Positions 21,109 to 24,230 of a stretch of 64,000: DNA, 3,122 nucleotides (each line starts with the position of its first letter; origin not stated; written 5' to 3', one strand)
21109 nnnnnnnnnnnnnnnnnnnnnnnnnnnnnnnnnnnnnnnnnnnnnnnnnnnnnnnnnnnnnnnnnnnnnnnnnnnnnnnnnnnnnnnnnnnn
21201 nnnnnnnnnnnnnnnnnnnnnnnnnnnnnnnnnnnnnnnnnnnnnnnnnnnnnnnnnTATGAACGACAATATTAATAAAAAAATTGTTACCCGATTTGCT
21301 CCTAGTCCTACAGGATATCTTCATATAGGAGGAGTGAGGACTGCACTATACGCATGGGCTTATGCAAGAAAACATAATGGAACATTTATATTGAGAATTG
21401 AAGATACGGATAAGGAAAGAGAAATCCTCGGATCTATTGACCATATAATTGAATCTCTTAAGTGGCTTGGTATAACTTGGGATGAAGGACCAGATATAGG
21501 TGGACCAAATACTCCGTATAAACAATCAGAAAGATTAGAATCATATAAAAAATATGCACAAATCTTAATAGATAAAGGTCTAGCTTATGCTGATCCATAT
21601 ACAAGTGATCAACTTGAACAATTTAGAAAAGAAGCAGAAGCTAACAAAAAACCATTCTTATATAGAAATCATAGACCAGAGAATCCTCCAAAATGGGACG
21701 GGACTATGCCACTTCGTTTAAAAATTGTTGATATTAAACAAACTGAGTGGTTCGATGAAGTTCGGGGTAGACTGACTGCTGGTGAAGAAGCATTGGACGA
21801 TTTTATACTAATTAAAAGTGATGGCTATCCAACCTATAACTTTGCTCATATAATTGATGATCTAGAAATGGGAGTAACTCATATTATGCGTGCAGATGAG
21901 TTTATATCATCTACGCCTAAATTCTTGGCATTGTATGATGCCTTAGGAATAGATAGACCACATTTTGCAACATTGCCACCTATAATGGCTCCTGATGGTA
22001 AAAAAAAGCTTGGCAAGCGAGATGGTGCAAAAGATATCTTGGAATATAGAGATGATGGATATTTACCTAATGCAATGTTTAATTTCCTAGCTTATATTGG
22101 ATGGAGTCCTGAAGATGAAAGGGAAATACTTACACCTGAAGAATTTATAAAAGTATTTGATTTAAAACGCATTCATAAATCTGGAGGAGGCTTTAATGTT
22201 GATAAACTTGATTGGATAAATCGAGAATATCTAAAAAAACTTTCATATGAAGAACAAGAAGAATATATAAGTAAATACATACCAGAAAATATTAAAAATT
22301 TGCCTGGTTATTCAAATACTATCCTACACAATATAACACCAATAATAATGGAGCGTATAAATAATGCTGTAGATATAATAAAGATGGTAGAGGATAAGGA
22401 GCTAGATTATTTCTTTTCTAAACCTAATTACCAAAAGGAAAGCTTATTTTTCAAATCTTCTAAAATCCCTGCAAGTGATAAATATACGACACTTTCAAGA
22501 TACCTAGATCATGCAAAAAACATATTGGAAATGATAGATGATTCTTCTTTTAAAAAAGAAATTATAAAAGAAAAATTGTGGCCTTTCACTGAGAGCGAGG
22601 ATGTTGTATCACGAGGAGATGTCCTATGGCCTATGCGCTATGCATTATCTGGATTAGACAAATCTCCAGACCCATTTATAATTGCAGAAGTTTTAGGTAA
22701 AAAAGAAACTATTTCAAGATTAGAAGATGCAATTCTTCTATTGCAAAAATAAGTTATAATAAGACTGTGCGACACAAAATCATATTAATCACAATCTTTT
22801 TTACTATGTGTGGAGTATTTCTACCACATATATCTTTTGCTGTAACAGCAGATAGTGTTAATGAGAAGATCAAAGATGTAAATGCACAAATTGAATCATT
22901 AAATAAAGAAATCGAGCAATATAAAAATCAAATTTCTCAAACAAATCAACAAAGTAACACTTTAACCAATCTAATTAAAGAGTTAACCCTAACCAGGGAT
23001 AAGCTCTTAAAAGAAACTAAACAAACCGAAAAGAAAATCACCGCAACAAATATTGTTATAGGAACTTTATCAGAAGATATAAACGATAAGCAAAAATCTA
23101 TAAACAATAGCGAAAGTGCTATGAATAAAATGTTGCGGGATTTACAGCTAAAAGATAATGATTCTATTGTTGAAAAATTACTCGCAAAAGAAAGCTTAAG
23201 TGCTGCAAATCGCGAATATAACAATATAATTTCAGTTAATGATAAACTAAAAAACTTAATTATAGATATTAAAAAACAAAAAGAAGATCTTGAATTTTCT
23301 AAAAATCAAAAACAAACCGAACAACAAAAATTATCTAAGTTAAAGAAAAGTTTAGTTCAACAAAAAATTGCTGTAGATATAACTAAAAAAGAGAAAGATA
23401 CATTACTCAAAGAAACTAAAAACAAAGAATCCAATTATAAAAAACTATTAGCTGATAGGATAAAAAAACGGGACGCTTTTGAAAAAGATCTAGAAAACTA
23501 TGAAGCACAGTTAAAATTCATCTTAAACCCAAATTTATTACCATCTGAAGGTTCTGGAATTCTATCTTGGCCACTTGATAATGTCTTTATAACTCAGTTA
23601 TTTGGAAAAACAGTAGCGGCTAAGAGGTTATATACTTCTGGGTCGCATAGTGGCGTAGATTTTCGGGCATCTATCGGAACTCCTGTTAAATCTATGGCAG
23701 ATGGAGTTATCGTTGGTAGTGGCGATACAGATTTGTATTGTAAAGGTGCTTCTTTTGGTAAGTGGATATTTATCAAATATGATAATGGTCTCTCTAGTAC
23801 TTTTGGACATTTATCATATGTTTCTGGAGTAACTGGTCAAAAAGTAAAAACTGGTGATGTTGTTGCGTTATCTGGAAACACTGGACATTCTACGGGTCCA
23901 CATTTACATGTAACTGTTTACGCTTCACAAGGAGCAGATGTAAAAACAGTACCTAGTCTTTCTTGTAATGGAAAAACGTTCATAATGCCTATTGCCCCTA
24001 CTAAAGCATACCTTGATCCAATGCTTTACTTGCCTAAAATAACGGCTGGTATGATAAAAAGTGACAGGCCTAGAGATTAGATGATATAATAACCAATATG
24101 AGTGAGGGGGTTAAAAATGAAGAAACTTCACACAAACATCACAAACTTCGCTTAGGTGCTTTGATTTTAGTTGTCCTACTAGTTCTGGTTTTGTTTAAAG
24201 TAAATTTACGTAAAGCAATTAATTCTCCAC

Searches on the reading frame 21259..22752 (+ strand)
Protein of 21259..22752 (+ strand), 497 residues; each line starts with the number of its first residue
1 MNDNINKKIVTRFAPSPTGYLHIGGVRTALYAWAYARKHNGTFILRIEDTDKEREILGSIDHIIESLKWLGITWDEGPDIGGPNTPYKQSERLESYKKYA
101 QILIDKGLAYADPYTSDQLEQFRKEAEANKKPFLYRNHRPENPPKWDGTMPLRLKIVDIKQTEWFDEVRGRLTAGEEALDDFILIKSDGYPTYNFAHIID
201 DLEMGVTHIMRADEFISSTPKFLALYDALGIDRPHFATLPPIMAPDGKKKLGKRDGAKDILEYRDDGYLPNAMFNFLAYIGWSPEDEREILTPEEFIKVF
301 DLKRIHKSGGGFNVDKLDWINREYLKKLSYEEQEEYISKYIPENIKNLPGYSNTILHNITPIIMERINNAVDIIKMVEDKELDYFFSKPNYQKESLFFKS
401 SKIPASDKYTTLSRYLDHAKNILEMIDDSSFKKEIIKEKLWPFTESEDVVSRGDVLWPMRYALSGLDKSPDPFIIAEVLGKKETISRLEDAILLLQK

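Call 86: search_protein_families(library=pfam, proteins=[window:21259-22752:+], max_evalue=0.00001)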
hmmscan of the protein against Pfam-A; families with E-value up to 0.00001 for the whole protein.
window:21259-22752:+ (497 aa): 2 families
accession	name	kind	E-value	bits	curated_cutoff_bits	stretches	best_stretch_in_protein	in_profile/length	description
PF00749.27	tRNA-synt_1c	-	6.1e-92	308.3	23.4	1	8-319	1-314/314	tRNA synthetases class I (E and Q), catalytic domain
PF19269.4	Anticodon_2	-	3.3e-16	60.4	23.6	1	351-492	11-141/141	Anticodon binding domain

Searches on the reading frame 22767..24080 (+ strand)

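Call 86: search_protein_families(library=pfam, proteins=[window:22767-24080:+], max_evalue=0.00001)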
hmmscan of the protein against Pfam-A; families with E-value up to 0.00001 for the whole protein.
window:22767-24080:+ (437 aa): 1 family
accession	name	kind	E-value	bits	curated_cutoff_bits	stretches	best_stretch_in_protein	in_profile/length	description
PF01551.29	Peptidase_M23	-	3.9e-23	81.9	28.7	1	293-386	2-89/96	Peptidase family M23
